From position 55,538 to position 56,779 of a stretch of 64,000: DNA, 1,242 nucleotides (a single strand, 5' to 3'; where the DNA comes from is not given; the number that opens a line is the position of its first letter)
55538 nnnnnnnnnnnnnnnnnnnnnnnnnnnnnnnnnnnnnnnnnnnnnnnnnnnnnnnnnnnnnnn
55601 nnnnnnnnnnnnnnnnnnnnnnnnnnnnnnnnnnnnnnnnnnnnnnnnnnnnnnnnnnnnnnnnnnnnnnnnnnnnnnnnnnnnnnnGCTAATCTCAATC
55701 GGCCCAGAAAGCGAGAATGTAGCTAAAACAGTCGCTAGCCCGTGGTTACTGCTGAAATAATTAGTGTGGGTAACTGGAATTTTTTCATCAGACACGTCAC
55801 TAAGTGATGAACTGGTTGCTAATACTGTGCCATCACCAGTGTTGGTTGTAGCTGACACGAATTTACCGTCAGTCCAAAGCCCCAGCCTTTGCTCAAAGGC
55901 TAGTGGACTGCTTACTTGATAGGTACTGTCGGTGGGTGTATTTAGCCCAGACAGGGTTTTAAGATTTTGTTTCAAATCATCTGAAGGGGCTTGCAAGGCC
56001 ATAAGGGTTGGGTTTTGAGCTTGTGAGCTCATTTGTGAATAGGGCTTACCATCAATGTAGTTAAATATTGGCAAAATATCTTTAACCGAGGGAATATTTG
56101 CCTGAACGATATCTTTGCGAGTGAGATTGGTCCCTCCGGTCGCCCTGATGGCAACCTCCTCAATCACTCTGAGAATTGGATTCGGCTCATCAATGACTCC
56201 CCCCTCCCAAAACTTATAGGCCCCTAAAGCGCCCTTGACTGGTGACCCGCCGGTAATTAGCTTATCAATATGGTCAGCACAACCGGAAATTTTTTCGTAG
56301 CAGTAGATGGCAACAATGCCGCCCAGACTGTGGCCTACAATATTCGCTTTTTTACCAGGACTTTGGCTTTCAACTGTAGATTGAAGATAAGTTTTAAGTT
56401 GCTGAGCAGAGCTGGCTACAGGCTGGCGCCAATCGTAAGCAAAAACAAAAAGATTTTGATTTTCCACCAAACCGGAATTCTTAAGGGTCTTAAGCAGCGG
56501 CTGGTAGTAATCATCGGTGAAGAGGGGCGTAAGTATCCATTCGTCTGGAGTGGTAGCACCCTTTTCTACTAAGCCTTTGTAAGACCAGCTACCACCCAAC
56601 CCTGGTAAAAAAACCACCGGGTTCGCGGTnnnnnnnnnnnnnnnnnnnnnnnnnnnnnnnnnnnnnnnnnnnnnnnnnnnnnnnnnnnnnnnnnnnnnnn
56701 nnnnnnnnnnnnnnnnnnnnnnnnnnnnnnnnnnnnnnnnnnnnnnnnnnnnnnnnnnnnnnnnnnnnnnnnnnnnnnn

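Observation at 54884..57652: Secreted BNR beta-propeller fused to an LCAT-like lipase/acyltransferase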

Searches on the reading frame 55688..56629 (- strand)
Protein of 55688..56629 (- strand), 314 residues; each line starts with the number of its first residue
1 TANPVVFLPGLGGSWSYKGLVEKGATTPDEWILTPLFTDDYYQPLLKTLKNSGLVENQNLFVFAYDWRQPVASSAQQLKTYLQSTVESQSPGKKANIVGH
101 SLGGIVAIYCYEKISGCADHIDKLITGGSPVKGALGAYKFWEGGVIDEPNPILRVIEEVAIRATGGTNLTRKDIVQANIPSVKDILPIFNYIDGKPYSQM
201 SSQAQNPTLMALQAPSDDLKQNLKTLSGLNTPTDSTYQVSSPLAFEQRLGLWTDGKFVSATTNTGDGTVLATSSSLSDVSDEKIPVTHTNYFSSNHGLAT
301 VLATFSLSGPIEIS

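Call 63: search_solved_structures(query=A7, max_evalue=1, show_alignments=3)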
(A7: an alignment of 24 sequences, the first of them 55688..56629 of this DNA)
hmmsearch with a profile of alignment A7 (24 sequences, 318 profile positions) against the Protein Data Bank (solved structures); distinct sequences matched with E-value up to 1: 106 (the best 60 are shown).
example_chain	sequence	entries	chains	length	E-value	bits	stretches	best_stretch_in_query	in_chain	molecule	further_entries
1hqd_A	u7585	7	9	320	8.5e-10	41.7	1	75-296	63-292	LIPASE | TRIACYL-GLYCEROL-HYDROLASE | TRIACYL-GLYCEROL HYDROLASE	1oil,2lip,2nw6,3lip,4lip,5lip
8xy5_A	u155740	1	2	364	1.4e-09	41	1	74-294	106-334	Alpha/beta hydrolase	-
1ys1_X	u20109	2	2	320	1.5e-09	40.9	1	75-295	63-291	Lipase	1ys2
7cof_A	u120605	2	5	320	1.5e-09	40.8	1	75-296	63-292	Alpha/beta hydrolase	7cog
4x90_A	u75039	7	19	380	4.4e-09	39.3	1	40-145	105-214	Group XV phospholipase A2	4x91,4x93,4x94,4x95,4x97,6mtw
7r1k_A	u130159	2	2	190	9.5e-09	38.2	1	65-127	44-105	Lipase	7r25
4r1d_A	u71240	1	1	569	1.1e-08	38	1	58-140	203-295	Uncharacterized protein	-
6nkc_A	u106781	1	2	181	2.3e-08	37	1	48-126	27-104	Lipase, Lip_vut1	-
5ct8_A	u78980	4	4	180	3.5e-08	36.4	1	63-126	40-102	Quadruple mutant lipase A | Esterase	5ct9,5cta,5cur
1qge_D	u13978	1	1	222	4.2e-08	36.1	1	74-132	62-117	PROTEIN (TRIACYLGLYCEROL HYDROLASE)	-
1tah_B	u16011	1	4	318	4.3e-08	36.1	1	74-132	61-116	LIPASE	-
1cvl_A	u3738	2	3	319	4.4e-08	36.1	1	74-132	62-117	TRIACYLGLYCEROL HYDROLASE | Lipase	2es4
4x92_A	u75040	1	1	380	4.8e-08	35.9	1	40-145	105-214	Group XV phospholipase A2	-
3qzu_A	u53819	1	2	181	6.4e-08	35.5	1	65-126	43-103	Lipase estA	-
4x96_D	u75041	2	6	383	6.7e-08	35.5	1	42-147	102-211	Phosphatidylcholine-sterol acyltransferase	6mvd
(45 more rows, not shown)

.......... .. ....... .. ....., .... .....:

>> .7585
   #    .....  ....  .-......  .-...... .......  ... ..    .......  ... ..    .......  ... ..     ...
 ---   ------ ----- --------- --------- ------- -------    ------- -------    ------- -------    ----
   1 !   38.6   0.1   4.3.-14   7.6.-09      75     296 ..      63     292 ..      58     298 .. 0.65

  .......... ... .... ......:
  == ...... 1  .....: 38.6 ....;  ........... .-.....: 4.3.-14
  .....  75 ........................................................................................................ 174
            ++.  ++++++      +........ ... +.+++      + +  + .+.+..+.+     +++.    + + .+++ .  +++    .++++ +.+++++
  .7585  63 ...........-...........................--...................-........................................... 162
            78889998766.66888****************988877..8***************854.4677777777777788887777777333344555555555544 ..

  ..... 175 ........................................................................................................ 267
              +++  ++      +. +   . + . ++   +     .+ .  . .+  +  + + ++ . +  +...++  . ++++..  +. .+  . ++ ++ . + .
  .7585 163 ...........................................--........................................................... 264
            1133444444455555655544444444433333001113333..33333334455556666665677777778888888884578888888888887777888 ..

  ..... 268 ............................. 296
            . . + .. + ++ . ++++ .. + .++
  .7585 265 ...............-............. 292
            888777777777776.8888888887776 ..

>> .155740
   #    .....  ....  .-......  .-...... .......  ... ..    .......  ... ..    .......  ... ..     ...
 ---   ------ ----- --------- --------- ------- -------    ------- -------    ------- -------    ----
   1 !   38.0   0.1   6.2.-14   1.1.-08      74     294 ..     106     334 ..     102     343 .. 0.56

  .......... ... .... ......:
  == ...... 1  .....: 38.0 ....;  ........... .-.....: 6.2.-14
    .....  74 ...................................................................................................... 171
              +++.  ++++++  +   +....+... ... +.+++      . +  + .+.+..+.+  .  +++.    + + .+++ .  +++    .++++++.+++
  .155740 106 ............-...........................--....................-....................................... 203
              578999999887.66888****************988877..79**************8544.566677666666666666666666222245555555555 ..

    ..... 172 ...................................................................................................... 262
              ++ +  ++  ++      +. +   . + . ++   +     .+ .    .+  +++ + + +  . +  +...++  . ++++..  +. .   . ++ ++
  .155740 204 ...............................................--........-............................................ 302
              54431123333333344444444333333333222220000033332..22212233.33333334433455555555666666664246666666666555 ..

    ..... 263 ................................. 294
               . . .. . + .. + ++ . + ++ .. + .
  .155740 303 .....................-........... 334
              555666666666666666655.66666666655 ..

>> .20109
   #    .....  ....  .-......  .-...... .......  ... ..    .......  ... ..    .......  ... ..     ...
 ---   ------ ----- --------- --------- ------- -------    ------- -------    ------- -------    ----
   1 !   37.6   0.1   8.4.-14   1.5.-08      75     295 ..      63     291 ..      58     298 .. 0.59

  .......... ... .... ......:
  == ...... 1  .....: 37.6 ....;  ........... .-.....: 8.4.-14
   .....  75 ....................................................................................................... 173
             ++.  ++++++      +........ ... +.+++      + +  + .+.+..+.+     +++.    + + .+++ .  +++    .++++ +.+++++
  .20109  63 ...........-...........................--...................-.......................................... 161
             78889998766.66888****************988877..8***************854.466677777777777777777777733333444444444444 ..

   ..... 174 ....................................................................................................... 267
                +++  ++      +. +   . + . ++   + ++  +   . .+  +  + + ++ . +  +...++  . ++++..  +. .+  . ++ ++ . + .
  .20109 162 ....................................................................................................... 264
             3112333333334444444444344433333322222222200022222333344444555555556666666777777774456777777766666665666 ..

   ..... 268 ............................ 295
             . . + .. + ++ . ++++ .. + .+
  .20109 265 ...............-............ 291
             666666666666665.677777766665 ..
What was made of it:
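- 55688..56629 (-): Lipase-type alpha/beta-hydrolase, residues 342-655, with a cap insertion at about 477-596. Family motifs: PGxGGSW, YDWR, GHS[LM]GG, GSPxxG...WEGG, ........, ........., GDxTV, H. PDB profile hits: B. cepacia lipase 8.5e-10, LPLA2 4.4e-9, LCAT 6.7e-8, PGAP1 3.7e-6 (call 63).
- On LCAT family (Pfam PF02450): They align to the triad of B. cepacia lipase (call 63).
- Closest known: LCAT / lysosomal phospholipase A2. Different: The C-terminal half, including Asp and His, aligns at the sequence level with bacterial family I.2 lipases rather than with LCAT (call 63).
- Every significant PDB sequence match to the hydrolase profile is a lipase, LPLA2, LCAT, PGAP1, a thioesterase or a lipase-like depolymerase (call 63). 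The sequence profile matches lipases (call 63).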
